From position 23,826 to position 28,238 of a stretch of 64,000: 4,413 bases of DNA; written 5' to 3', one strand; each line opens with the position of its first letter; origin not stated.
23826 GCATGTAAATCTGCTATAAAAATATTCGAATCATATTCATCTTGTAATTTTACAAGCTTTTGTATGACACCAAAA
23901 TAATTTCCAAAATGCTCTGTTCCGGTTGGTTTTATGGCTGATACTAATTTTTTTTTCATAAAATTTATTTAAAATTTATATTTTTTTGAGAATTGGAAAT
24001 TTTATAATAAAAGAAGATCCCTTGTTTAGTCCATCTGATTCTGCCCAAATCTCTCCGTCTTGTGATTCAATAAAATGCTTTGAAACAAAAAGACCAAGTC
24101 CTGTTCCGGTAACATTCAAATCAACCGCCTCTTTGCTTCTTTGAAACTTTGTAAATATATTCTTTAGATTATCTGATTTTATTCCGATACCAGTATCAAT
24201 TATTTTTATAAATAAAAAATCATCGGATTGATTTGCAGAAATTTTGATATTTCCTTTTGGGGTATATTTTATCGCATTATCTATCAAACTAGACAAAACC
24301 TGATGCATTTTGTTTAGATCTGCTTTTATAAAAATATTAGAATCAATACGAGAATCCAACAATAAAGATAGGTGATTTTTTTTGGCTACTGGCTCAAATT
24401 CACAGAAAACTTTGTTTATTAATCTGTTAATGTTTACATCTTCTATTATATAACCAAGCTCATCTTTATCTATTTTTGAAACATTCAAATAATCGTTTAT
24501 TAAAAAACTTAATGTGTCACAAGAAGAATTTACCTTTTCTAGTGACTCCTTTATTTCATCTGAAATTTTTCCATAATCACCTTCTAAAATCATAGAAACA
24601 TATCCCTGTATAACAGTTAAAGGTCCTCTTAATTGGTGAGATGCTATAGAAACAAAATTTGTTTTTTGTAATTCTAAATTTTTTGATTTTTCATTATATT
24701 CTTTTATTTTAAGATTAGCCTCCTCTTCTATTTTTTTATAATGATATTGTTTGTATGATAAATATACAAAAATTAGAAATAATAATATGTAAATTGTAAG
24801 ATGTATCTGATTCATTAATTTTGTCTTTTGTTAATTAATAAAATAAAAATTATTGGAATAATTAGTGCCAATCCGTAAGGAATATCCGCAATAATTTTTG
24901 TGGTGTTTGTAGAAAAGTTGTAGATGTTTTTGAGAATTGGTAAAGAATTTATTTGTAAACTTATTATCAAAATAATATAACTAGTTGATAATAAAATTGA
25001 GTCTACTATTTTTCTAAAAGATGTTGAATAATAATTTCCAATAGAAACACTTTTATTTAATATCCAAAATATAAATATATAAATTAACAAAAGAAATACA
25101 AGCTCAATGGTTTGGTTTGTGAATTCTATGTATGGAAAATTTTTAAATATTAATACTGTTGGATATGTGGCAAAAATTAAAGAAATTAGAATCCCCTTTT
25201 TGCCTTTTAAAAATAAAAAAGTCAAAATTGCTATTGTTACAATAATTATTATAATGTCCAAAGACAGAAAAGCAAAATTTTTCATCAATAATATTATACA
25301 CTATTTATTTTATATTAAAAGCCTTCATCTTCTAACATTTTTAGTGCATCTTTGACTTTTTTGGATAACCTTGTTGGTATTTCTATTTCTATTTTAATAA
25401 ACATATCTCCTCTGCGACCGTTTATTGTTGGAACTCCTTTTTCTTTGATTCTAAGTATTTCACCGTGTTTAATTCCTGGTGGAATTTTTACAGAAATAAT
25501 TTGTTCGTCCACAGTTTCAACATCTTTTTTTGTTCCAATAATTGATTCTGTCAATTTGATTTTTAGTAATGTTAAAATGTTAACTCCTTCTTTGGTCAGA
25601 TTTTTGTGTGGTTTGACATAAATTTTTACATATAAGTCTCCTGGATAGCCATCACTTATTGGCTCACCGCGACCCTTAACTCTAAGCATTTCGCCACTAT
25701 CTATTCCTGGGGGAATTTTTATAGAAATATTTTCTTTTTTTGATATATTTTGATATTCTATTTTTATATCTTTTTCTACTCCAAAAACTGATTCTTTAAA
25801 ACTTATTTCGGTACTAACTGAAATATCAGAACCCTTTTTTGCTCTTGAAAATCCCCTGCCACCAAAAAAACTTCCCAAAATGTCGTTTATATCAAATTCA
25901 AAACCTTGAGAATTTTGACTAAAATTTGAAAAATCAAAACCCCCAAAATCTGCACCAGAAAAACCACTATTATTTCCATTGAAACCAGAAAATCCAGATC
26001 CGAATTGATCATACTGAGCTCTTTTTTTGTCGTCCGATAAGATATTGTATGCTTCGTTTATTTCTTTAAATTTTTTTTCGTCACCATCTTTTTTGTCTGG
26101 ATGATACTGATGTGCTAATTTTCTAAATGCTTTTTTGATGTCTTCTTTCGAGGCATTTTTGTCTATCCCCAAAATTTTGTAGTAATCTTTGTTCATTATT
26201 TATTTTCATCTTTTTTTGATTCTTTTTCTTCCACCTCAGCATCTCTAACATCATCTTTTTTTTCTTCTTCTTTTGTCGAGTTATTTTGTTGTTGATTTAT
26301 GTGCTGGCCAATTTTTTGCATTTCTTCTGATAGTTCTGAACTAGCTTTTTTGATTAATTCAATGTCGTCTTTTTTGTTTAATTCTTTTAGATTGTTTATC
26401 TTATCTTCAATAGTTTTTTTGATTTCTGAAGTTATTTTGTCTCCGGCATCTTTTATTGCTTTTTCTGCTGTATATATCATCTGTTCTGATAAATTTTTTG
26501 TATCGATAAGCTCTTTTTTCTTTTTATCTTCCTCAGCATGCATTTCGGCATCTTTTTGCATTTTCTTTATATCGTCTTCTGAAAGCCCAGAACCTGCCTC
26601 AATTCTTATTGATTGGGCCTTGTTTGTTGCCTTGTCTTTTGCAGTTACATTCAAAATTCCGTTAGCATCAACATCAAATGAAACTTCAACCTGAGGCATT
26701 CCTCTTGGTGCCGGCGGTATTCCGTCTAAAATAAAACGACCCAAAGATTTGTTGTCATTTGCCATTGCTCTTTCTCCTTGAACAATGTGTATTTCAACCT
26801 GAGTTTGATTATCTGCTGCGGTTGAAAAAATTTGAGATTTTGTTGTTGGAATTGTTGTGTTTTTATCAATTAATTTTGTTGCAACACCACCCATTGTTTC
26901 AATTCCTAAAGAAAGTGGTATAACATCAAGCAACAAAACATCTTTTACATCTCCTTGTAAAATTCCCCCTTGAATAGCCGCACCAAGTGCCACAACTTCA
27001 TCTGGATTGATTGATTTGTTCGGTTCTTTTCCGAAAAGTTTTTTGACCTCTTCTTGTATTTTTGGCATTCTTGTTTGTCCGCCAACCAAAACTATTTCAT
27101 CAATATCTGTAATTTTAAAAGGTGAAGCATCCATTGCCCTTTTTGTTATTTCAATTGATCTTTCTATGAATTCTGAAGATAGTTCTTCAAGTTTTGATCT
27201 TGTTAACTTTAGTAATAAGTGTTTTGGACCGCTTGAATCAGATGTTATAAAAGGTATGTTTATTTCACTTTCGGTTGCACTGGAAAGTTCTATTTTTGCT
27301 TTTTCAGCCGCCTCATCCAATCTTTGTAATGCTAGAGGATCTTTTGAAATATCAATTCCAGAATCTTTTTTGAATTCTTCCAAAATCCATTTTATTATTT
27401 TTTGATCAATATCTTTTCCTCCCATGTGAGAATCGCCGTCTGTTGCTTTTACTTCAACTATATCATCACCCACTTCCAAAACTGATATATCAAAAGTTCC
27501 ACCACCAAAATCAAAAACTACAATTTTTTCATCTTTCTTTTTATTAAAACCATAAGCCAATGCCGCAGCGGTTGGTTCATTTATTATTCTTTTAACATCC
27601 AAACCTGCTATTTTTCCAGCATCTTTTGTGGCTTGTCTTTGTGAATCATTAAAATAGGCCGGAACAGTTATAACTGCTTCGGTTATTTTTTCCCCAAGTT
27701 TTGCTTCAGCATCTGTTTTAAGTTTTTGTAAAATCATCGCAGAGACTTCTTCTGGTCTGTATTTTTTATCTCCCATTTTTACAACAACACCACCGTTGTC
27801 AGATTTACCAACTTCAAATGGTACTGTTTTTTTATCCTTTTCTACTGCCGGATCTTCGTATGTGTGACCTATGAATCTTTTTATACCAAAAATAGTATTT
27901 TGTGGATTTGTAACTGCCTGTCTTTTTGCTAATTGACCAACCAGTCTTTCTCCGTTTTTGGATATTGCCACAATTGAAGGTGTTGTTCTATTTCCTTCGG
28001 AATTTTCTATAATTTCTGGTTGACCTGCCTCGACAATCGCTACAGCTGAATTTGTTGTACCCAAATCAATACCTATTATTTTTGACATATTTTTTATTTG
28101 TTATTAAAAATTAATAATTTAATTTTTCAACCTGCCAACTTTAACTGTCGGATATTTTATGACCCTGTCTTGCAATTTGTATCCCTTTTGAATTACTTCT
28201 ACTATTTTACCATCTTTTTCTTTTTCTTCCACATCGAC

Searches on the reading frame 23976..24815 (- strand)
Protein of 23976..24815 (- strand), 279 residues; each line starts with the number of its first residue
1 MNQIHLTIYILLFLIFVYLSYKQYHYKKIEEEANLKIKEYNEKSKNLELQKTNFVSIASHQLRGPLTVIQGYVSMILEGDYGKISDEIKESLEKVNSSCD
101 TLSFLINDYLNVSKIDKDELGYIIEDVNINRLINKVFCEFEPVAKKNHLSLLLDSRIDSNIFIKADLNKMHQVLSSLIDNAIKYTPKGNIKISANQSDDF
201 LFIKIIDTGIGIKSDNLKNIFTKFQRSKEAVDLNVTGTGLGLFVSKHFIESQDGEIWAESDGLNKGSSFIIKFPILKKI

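Call 73: search_protein_families(library=pfam, proteins=[window:23976-24815:-], max_evalue=0.0001)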
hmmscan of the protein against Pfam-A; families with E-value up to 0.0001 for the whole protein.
window:23976-24815:- (279 aa): 3 families
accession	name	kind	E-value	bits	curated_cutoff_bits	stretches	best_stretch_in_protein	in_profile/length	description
PF02518.31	HATPase_c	-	2.4e-23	83.1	26.4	1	166-275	2-109/111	Histidine kinase-, DNA gyrase B-, and HSP90-like ATPase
PF00512.31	HisKA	-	2.9e-15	56.5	26.9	1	50-116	1-64/66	His Kinase A (phospho-acceptor) domain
PF13589.12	HATPase_c_3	-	4.1e-05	24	25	1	170-246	3-81/137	Histidine kinase-, DNA gyrase B-, and HSP90-like ATPase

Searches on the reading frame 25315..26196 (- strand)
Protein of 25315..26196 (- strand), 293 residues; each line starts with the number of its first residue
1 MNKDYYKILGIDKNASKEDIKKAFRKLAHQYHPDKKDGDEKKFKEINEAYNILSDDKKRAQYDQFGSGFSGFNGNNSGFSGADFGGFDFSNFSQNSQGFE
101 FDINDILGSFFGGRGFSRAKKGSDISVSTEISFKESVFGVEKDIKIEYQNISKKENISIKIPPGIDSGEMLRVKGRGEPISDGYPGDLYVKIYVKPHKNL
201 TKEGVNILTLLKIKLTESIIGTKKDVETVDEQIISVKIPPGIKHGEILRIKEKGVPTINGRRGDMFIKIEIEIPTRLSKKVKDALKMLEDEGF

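Call 73: search_protein_families(library=pfam, proteins=[window:25315-26196:-], max_evalue=0.0001)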
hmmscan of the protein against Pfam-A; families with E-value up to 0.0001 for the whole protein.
window:25315-26196:- (293 aa): 2 families
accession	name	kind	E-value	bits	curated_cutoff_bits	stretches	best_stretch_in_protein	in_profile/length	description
PF01556.23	DnaJ_C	-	3.9e-39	134.6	26.6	1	126-274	2-152/152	DnaJ C terminal domain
PF00226.36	DnaJ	-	3.2e-25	88.4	27.8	1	4-63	1-63/63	DnaJ domain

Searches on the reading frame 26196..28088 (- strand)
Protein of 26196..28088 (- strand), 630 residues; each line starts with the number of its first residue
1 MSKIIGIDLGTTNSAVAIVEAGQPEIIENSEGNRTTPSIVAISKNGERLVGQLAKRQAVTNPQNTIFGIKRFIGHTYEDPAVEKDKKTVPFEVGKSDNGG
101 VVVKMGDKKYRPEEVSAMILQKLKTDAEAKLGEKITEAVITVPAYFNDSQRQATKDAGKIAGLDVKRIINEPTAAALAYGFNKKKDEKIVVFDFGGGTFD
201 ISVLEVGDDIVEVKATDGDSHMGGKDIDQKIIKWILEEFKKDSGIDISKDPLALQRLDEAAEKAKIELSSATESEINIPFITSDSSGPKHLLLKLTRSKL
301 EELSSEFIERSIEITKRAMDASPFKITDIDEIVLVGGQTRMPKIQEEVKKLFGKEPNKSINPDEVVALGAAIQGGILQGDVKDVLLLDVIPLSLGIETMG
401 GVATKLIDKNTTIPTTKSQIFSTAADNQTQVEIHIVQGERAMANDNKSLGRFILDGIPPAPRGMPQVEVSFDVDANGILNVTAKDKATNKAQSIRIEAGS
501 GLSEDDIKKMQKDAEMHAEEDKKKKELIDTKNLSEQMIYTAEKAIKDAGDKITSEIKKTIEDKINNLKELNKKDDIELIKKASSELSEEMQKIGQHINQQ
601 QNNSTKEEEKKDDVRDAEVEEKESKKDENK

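Call 73: search_protein_families(library=pfam, proteins=[window:26196-28088:-], max_evalue=0.0001)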
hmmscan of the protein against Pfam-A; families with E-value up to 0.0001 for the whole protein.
window:26196-28088:- (630 aa): 2 families
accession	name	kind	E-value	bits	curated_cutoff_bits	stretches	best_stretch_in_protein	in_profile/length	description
PF00012.26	HSP70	-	7.4e-254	843.9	20.6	1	4-598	1-598/599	Hsp70 protein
PF06723.19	MreB_Mbl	-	5.2e-17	62.1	27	1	118-371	76-316/327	MreB/Mbl protein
